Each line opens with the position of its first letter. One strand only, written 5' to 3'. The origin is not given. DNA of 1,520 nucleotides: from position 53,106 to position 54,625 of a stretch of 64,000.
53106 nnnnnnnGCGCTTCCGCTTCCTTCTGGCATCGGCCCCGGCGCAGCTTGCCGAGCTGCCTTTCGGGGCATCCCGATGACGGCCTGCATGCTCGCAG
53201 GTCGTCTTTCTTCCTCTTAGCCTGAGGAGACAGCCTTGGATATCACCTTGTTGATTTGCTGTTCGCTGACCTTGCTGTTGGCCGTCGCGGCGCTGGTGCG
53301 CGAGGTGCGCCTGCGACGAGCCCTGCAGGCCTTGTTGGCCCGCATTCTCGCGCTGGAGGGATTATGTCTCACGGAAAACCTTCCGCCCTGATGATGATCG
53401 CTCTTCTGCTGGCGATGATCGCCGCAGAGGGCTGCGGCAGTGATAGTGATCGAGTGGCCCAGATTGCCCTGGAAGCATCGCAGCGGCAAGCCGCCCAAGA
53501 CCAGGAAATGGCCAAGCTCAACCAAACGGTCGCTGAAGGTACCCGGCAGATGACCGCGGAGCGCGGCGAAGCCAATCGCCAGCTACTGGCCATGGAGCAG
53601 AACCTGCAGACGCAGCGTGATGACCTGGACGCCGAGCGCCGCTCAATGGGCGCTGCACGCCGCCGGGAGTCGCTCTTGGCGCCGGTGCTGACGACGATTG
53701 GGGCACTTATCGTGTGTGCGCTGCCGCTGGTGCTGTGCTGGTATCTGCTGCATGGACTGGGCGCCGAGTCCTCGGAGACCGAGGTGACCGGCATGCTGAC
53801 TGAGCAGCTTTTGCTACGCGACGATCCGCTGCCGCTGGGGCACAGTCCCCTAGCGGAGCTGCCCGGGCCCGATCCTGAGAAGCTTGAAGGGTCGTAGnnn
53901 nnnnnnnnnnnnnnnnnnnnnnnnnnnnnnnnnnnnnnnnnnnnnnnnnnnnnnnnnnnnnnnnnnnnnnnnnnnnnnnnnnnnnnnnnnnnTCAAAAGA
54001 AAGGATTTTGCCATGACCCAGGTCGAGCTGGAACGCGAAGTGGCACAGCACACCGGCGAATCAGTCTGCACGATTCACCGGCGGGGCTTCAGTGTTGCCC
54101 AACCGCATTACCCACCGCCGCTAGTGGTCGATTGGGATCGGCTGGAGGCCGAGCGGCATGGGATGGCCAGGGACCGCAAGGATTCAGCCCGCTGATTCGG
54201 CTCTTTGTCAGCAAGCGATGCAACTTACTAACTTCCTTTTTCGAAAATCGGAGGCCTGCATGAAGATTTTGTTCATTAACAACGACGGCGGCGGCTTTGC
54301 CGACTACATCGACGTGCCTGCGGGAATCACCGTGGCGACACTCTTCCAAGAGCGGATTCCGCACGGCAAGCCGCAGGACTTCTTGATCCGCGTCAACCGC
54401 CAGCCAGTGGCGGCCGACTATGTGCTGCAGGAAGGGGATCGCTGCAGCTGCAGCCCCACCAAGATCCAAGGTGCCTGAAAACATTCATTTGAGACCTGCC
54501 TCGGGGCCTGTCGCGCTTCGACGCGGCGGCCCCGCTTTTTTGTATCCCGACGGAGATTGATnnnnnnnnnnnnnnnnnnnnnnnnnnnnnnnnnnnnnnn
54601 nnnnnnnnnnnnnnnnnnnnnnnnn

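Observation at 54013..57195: Compact ubiquitin-like conjugation operon (Ubl, E2, JAB, E1) in an accessory island: possible new variant of bacterial Ub-like (Bil/ISG15-like) defence systems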

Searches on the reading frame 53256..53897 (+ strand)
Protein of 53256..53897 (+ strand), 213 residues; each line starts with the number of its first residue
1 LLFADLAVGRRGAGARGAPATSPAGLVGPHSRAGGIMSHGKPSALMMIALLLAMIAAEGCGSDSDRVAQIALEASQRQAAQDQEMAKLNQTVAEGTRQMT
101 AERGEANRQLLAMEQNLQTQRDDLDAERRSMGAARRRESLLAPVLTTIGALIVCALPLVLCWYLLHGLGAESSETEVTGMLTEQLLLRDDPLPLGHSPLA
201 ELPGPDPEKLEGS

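Call 85: search_protein_families(library=padloc, max_evalue=0.01, proteins=[window:53256-53897:+])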
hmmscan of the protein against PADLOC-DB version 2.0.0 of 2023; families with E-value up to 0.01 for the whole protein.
window:53256-53897:+ (213 aa): 0 families

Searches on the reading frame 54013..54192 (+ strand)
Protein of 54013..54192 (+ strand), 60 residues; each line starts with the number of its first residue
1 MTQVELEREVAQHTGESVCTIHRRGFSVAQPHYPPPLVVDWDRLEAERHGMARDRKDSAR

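Call 4: search_protein_families(library=pfam, max_evalue=1, proteins=[window:54013-54192:+])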
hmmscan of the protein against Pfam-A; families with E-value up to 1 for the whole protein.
seq(60 aa): 0 families

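Call 5: search_protein_families(library=ncbifam, max_evalue=1, proteins=[window:54013-54192:+])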
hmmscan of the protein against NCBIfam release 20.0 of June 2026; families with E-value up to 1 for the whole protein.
seq(60 aa): 0 families

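Call 6: search_protein_families(library=padloc, max_evalue=1, proteins=[window:54013-54192:+])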
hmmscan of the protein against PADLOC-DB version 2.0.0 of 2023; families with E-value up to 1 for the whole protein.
seq(60 aa): 0 families

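Call 86: search_protein_families(library=phrogs, max_evalue=0.001, proteins=[window:54013-54192:+])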
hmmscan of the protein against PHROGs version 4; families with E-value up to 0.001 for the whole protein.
seq(60 aa): 0 families

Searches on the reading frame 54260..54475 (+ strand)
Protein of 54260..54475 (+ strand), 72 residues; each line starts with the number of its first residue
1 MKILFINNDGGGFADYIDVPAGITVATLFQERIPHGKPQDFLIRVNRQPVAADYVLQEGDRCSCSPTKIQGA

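Call 4: search_protein_families(library=pfam, max_evalue=1, proteins=[window:54260-54475:+])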
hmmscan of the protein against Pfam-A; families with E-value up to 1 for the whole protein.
seq(72 aa): 2 families
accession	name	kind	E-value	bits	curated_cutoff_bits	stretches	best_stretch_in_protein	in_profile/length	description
PF02597.26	ThiS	-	0.077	14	22.5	1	16-61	15-66/76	ThiS family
PF14451.12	Ub-Mut7C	-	0.16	12.4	23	1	42-67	51-76/81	Mut7-C ubiquitin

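Call 5: search_protein_families(library=ncbifam, max_evalue=1, proteins=[window:54260-54475:+])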
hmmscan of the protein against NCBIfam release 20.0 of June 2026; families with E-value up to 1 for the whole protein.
seq(72 aa): 0 families

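Call 6: search_protein_families(library=padloc, max_evalue=1, proteins=[window:54260-54475:+])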
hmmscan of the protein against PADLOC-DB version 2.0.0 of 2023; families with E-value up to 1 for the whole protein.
seq(72 aa): 0 families

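Call 70: find_homologous_proteins(query=window:54260-54475:+, max_evalue=0.001)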
Query window:54260-54475:+ (72 aa): 3381 proteins with E <= 0.001 among 3386 candidates; the best 120 are listed.
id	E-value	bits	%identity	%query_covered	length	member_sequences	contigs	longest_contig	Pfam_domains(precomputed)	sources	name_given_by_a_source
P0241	5.1e-42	158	100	100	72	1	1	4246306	-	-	-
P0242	9.1e-41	154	65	99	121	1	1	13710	PF14451.13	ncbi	ncbi:MAG: hypothetical protein ACOC93_00030 [Planctomycetota bacterium]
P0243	4.3e-36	140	85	100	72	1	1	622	-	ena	-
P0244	2.1e-32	128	79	100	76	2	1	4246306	-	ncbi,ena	-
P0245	7.3e-32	126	76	100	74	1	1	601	-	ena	-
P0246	7.3e-32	126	82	100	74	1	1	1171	-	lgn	-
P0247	1.4e-31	125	78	100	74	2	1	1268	-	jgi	jgi:hypothetical protein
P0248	4.3e-31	124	78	100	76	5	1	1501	-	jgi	-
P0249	1.0e-30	122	78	100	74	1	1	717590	-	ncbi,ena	-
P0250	4.0e-30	121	75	100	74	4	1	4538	-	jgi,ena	jgi:sulfur carrier protein ThiS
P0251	5.5e-30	120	72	100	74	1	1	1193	-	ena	-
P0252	6.2e-30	120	75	100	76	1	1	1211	-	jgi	jgi:hypothetical protein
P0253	7.2e-30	120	75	100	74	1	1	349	-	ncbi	-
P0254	8.3e-30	120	72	100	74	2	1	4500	-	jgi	jgi:hypothetical protein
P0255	8.7e-30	120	78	100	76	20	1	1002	-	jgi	jgi:hypothetical protein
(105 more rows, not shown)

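Call 73: search_solved_structures(query=A6, max_evalue=10, show_alignments=2)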
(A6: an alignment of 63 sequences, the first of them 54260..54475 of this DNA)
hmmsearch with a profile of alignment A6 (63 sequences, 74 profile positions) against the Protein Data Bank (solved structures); distinct sequences matched with E-value up to 10: 5.
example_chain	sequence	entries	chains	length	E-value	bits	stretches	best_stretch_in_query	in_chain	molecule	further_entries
8ub3_A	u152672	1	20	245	5.9e-05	26.3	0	17-63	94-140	DpHF7 filament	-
8uao_A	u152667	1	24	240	0.00079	22.7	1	21-63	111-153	DpHF18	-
8ubg_A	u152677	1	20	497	0.014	18.7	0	21-63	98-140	DpHF19,Green fluorescent protein (Fragment)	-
5x8p_i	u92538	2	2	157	1.6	12.1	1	17-59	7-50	30S ribosomal protein S9, chloroplastic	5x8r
2cr4_A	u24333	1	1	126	1.9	11.9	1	16-57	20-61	SH3 domain-binding protein 2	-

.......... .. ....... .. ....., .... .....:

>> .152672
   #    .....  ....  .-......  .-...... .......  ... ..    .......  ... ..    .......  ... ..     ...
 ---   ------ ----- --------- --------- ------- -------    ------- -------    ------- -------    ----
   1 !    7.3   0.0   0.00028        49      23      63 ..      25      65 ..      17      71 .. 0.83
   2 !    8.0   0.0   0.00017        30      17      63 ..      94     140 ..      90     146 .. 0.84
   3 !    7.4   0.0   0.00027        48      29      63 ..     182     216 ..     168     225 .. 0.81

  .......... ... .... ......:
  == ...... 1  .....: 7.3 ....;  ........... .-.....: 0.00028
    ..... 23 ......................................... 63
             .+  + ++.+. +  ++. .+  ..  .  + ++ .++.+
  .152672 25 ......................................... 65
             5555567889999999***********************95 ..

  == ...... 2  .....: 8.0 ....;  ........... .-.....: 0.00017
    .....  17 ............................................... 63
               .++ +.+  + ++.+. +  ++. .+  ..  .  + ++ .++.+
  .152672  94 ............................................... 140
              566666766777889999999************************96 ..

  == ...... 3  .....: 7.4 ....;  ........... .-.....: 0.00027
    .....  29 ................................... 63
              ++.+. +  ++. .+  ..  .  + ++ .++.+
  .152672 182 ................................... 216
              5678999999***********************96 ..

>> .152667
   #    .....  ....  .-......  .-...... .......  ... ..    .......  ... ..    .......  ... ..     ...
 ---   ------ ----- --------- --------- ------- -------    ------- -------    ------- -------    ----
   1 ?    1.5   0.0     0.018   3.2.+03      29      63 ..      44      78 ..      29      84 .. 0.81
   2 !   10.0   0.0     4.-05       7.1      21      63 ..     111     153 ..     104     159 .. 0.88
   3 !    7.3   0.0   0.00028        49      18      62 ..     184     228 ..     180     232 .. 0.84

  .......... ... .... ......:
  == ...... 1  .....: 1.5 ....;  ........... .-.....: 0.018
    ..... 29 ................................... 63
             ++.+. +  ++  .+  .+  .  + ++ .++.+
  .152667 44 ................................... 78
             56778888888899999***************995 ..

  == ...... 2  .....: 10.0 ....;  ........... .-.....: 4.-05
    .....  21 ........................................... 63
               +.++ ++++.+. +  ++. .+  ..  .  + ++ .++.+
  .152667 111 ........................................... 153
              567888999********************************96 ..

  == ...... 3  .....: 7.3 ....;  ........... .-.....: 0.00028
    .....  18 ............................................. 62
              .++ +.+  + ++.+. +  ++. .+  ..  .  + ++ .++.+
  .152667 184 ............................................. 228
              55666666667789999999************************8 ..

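Call 77: predict_structure(alignment_id=A6)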
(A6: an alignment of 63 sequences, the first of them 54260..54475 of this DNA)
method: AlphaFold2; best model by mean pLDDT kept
length: 72 residues; sequences in the alignment: 63
mean_pLDDT: 93.1   pTM: 0.80
mean pLDDT of the five models: 93.1, 92.3, 91.5, 90.8, 88.5
residues with pLDDT >= 90: 59; 70-90: 9; 50-70: 3; < 50: 1
segments of 3 or more residues with pLDDT < 50: none
pLDDT, mean of each block of 10 residues (from residue 1): 95 95 97 91 97 98 87 52
secondary structure, 60 per line:
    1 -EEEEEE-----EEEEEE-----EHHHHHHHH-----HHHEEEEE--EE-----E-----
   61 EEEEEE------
elements in order: E2-7 E13-18 H25-32 E41-45 E61-66

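Call 80: fold_search(model_id=the predicted structure, library=pdb)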
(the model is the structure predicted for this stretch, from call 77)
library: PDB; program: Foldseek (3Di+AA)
matches with E <= 10: 1475; with E <= 0.001: 2
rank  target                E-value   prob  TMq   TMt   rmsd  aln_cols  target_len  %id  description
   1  6fj7                  6.8e-04  1.00  0.71  0.65   3.3        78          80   17  Caldiarchaeum Subterraneum Ubiquitin (released 2018-07-25)
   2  8ahx_H                7.3e-04  1.00  0.68  0.69   2.5        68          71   19  Cryo-EM structure of the nitrogen-fixation associated NADH:ferredoxin oxidoreductase RNF from Azotobacter vinelandii (released 2023-11-01)
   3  5mpo_B                1.4e-03  1.00  0.69  0.61   3.7        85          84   22  Crystal structure of human molybdopterin synthase complex (released 2016-12-28)
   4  3po0                  1.5e-03  1.00  0.73  0.61   3.7        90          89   13  Crystal structure of SAMP1 from Haloferax volcanii (released 2011-03-30)
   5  2mqj_MODEL_1_A        1.6e-03  1.00  0.64  0.61   3.3        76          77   16  Solution structure of ubiquitin-like protein from Caldiarchaeum subterraneum (released 2015-06-24)
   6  1ryj_MODEL_1_A        2.5e-03  1.00  0.73  0.75   2.8        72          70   19  Solution NMR Structure of Protein Mth1743 from Methanobacterium thermoautotrophicum. Ontario Centre for Struct (released 2004-02-24)
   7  5d2m_B                2.5e-03  1.00  0.63  0.60   4.3        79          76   13  Complex between human SUMO2-RANGAP1, UBC9 and ZNF451 (released 2015-11-04)
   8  2bf8_B                2.7e-03  1.00  0.62  0.59   4.0        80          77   14  Crystal structure of SUMO modified ubiquitin conjugating enzyme E2- 25K (released 2005-02-16)
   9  6fnn_C                3.0e-03  1.00  0.68  0.57   3.6        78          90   17  Caldiarchaeum Subterraneum Ubiquitin:Rpn11-homolog complex (released 2018-07-25)
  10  2io1_D                3.5e-03  1.00  0.60  0.54   4.4        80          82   14  Crystal structure of human Senp2 in complex with preSUMO-3 (released 2006-11-14)
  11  2kmm_MODEL_1_A        3.5e-03  1.00  0.56  0.55   4.3        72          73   21  Solution NMR structure of the TGS domain of PG1808 from Porphyromonas gingivalis. Northeast Structural Genomic (released 2009-11-10)
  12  5gha_H                3.7e-03  1.00  0.68  0.75   2.6        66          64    8  Sulfur Transferase TtuA in complex with Sulfur Carrier TtuB (released 2017-05-03)
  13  6yuc_G                3.7e-03  1.00  0.72  0.54   4.3       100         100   16  Crystal structure of Uba4-Urm1 from Chaetomium thermophilum (released 2020-07-22)
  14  1zgu_MODEL_1_B        3.7e-03  1.00  0.62  0.60   3.3        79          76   11  Solution structure of the human Mms2-Ubiquitin complex (released 2006-04-04)
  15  8hm2_B                4.0e-03  1.00  0.63  0.62   2.9        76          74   12  Crystal structure of human ubiquitin-like protein from bacteroides fragilis c terminal cysteine mutant (released 2023-11-29)
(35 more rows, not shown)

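Call 86: search_protein_families(library=phrogs, max_evalue=0.001, proteins=[window:54260-54475:+])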
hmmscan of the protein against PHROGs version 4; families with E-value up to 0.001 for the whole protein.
seq(72 aa): 0 families
